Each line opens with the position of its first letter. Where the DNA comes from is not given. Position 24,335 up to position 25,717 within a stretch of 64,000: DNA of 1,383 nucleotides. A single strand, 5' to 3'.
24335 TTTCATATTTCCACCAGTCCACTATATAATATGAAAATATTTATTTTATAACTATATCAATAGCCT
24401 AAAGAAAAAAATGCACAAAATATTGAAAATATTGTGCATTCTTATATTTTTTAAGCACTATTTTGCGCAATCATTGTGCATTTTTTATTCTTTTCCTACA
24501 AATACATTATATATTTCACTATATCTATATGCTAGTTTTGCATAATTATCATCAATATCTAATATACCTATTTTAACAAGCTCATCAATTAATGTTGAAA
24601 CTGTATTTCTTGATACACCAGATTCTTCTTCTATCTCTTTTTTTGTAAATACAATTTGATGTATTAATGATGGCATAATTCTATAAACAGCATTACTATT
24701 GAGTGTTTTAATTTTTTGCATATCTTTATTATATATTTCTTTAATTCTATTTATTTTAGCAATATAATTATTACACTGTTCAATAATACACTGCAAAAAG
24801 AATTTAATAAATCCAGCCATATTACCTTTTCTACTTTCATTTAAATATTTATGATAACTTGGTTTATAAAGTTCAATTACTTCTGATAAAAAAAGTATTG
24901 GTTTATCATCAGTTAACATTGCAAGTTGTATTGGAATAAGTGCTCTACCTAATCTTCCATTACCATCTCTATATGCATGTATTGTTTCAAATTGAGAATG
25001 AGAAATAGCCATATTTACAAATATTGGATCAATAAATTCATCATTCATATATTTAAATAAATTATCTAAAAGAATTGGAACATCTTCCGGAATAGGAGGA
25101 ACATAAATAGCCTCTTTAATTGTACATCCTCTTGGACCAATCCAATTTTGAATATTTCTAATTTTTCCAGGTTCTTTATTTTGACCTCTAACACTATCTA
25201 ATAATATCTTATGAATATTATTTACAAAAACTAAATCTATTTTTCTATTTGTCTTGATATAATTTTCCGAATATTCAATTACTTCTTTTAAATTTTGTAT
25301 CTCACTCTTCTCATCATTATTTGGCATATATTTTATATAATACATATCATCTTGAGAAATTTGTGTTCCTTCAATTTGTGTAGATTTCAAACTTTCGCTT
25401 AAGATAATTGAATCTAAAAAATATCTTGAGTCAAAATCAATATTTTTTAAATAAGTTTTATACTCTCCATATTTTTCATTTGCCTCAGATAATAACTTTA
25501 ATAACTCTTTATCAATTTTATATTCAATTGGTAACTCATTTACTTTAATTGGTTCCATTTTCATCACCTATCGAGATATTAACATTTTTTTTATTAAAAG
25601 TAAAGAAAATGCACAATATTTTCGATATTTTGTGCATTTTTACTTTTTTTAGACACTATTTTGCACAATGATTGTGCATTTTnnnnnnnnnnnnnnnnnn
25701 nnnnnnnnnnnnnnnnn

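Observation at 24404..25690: Fic gene inserted as a cassette at the T4SS 3' end, bracketed by roughly 87-bp direct repeats carrying terminator palindromes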

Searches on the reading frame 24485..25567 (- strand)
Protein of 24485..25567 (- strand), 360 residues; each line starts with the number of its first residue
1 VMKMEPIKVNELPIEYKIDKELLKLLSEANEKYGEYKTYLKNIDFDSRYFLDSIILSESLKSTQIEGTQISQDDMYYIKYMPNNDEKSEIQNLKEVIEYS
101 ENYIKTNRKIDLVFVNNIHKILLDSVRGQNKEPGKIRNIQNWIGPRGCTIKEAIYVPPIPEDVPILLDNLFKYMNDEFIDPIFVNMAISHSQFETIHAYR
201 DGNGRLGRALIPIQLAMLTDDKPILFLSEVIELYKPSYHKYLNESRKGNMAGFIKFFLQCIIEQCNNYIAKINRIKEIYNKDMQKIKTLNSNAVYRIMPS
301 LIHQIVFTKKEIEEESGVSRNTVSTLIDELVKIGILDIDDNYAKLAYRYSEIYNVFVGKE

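Call 8: search_protein_families(library=pfam, proteins=[window:24485-25567:-], max_evalue=0.01)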
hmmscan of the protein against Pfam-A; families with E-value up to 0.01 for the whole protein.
window:24485-25567:- (360 aa): 3 families
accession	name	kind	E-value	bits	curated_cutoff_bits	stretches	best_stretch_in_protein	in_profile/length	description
PF02661.23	Fic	-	1.2e-15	58.5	24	1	110-213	2-91/93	Fic/DOC family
PF13784.11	Fic_N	-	7.3e-15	55.2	26.7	1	23-101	1-75/82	Fic/DOC family N-terminal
PF13730.12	HTH_36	-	0.0015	18.8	25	1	309-336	28-55/55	Helix-turn-helix domain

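Call 15: find_encoding_contigs(protein=window:24485-25558:-, flank=10000, max_places=10)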
Protein window:24485-25558:- (357 aa): 23 contigs read that carry it; 10 places shown.
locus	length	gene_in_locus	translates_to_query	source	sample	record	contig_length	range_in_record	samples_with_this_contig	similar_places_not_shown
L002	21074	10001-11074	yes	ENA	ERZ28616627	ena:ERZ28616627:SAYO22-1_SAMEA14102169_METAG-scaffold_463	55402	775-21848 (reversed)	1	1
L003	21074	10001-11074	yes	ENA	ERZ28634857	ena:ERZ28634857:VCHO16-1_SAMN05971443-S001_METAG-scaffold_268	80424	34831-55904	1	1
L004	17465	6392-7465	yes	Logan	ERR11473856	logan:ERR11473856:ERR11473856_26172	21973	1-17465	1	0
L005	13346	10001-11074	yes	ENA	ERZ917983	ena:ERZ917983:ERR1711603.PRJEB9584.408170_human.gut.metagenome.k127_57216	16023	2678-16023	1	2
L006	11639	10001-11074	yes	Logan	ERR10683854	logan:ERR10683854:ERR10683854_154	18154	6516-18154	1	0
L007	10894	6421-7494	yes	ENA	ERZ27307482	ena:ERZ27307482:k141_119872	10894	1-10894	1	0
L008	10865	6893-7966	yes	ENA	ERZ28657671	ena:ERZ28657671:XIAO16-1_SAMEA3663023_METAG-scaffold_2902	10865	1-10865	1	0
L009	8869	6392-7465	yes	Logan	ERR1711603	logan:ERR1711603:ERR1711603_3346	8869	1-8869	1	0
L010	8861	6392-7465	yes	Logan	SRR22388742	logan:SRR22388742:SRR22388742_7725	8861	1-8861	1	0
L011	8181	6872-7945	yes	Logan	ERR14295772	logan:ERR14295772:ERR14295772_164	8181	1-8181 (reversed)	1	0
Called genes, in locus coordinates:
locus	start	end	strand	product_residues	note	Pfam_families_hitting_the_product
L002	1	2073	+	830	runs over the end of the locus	PF26635:DUF8208, PF19597:TrbL_4 (weak)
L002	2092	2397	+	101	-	PF26592:PrgI_like (weak)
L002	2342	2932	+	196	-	PF26593:TraC-like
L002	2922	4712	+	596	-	PF20720:nSTAND3 (faint), PF12846:AAA_10 (faint), PF19044:P-loop_TraG, PF01935:DUF87 (weak)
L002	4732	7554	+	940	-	PF01551:Peptidase_M23 (weak)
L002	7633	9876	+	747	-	PF02534:T4SS-DNA_transf, PF10412:TrwB_AAD_bind, PF12696:TraG-D_C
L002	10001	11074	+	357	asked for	PF13784:Fic_N, PF02661:Fic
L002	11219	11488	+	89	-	PF00581:Rhodanese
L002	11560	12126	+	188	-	PF09335:VTT_dom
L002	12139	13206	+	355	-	PF02646:RmuC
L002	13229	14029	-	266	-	PF02673:BacA, PF01925:TauE (weak)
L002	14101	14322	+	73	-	PF26135:YuzI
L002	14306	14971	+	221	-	-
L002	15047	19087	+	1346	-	PF17210:SdrD_B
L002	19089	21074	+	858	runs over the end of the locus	PF17802:SpaA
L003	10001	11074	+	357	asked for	PF13784:Fic_N, PF02661:Fic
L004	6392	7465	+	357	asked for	PF13784:Fic_N, PF02661:Fic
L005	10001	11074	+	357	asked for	PF13784:Fic_N, PF02661:Fic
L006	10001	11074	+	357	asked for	PF13784:Fic_N, PF02661:Fic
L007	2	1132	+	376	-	?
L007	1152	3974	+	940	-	PF01551:Peptidase_M23 (weak)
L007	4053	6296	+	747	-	PF02534:T4SS-DNA_transf, PF10412:TrwB_AAD_bind, PF12696:TraG-D_C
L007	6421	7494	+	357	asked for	PF13784:Fic_N, PF02661:Fic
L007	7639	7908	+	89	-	PF00581:Rhodanese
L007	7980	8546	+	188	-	PF09335:VTT_dom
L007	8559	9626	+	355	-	PF02646:RmuC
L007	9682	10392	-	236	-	PF00665:rve, PF13683:rve_3, PF13333:rve_2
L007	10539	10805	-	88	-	PF01527:HTH_Tnp_1 (weak)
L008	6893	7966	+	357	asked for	PF13784:Fic_N, PF02661:Fic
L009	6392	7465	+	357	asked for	PF13784:Fic_N, PF02661:Fic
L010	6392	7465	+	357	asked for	PF13784:Fic_N, PF02661:Fic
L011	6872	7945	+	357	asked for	PF13784:Fic_N, PF02661:Fic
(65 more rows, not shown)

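Call 22: find_homologous_proteins(query=window:24485-25558:-, max_evalue=1e-20)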
Query window:24485-25558:- (357 aa): 4138 proteins with E <= 1e-20 among 8000 candidates; the best 120 are listed.
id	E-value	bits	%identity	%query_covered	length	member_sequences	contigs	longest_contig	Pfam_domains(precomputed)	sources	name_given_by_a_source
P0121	2.9e-228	775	99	100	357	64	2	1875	PF13784.12,PF02661.24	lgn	-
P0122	3.0e-227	772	97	100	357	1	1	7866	PF13784.12,PF02661.24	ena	-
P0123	3.2e-227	772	97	100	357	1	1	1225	PF13784.12,PF02661.24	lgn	-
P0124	5.1e-227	771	98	100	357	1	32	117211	PF13784.12,PF02661.24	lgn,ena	-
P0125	1.4e-226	770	97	100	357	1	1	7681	PF13784.12,PF02661.24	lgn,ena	-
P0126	2.6e-226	769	97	100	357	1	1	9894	PF13784.12,PF02661.24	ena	-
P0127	8.2e-226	767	97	100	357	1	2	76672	PF13784.12,PF02661.24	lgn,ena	-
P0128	8.4e-226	767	97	100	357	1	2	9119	PF13784.12,PF02661.24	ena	-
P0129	8.5e-226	767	97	100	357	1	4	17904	PF13784.12,PF02661.24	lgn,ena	-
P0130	8.7e-226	767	97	100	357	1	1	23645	PF13784.12,PF02661.24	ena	-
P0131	9.4e-226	767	97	100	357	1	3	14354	PF13784.12,PF02661.24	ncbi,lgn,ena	-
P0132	1.2e-224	763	97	100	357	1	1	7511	PF13784.12,PF02661.24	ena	-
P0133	1.6e-224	763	97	100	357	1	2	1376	PF13784.12,PF02661.24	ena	-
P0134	3.6e-224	762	96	100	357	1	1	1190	PF13784.12,PF02661.24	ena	-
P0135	7.6e-224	761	96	100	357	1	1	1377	PF13784.12,PF02661.24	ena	-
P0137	1.2e-198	678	84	99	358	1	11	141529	PF13784.12,PF02661.24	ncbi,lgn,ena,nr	ncbi:MAG: Fic family protein [Tenericutes bacterium]|nr:Fic family protein [Mycoplasmatota bacterium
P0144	1.3e-194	664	82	100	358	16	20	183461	PF13784.12,PF02661.24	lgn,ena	-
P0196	2.1e-188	644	80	100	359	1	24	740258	PF13784.12,PF02661.24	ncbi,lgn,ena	-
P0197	2.1e-188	644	80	100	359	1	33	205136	PF13784.12,PF02661.24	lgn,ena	-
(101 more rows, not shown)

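Call 24: find_encoding_contigs(protein=P0137, flank=6000, max_places=6)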
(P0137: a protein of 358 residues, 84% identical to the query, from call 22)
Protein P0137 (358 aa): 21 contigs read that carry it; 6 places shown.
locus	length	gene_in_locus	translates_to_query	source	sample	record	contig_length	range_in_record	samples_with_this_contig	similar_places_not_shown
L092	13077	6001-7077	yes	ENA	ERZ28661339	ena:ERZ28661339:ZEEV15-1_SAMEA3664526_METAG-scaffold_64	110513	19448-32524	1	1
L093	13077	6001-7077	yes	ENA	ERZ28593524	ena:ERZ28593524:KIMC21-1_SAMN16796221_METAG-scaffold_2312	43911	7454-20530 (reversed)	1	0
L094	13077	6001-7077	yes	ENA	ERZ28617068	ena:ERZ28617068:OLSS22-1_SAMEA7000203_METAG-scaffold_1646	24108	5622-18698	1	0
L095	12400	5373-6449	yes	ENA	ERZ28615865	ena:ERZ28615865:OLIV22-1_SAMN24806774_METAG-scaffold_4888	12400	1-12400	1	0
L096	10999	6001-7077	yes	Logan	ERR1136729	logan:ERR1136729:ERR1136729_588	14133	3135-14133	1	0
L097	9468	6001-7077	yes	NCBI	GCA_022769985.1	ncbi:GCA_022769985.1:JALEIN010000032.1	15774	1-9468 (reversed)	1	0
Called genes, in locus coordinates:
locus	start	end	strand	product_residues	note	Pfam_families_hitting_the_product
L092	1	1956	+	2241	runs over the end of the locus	PF12733:Cadherin-like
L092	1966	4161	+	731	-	PF12733:Cadherin-like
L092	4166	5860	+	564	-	PF12733:Cadherin-like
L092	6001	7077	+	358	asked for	PF13784:Fic_N, PF02661:Fic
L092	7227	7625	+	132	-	PF01475:FUR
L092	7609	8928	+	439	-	PF12838:Fer4_7 (faint), PF13183:Fer4_8 (faint), PF13187:Fer4_9 (faint), PF13484:Fer4_16 (faint), PF00037:Fer4 (faint), PF02906:Fe_hyd_lg_C, PF02256:Fe_hyd_SSU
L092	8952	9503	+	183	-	PF02915:Rubrerythrin, PF21349:RUBY_RBDX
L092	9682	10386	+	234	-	-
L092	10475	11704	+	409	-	-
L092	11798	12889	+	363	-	-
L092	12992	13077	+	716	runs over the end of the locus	PF09371:Tex_N, PF22706:Tex_central_region, PF16921:Tex_YqgF, PF14635:HHH_7, PF12836:HHH_3, PF17674:HHH_9, PF00575:S1, PF23459:S1_RRP5, +1 more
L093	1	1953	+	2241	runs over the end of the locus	PF12733:Cadherin-like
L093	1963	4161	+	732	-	PF12733:Cadherin-like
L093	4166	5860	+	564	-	PF12733:Cadherin-like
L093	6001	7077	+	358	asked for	PF13784:Fic_N, PF02661:Fic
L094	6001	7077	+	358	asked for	PF13784:Fic_N, PF02661:Fic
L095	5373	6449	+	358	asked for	PF13784:Fic_N, PF02661:Fic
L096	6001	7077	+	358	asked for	PF13784:Fic_N, PF02661:Fic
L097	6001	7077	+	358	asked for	PF13784:Fic_N, PF02661:Fic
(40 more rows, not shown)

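Call 25: find_encoding_contigs(protein=P0196, flank=6000, max_places=6)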
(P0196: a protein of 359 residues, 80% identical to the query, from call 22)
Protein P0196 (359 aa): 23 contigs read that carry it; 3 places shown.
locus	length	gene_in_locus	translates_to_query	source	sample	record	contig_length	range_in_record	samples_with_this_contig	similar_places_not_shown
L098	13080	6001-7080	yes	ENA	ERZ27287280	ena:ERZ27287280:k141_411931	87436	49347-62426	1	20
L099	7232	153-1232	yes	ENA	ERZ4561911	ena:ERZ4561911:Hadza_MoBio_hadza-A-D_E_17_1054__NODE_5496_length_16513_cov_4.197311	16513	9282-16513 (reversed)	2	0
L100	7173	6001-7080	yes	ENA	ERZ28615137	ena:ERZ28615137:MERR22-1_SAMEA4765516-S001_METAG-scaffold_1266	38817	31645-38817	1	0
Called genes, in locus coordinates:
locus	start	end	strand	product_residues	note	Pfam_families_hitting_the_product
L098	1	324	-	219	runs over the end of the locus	PF05116:S6PP (faint), PF08282:Hydrolase_3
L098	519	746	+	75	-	-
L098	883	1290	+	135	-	-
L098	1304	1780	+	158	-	-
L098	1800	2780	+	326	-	-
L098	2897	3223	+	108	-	PF05103:DivIVA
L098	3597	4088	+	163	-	PF12844:HTH_19, PF13413:HTH_25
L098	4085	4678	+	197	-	PF01066:CDP-OH_P_transf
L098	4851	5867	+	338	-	PF00154:RecA_N, PF06745:ATPase (weak), PF08423:Rad51, PF01637:ATPase_2 (faint), PF13479:AAA_24 (faint), PF21096:RecA_C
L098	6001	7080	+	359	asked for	PF13784:Fic_N, PF02661:Fic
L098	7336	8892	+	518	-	PF12072:RNase_Y_N, PF00013:KH_1, PF08668:HDOD (faint), PF01966:HD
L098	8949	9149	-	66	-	-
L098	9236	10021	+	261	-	-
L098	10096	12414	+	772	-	PF02190:LON_substr_bdg, PF03193:RsgA_GTPase (weak), PF00004:AAA, PF07724:AAA_2 (weak), PF07728:AAA_5, PF22667:Lon_lid, PF05362:Lon_C, PF13541:ChlI, +2 more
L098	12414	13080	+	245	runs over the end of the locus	-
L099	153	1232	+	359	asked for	PF13784:Fic_N, PF02661:Fic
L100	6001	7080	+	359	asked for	PF13784:Fic_N, PF02661:Fic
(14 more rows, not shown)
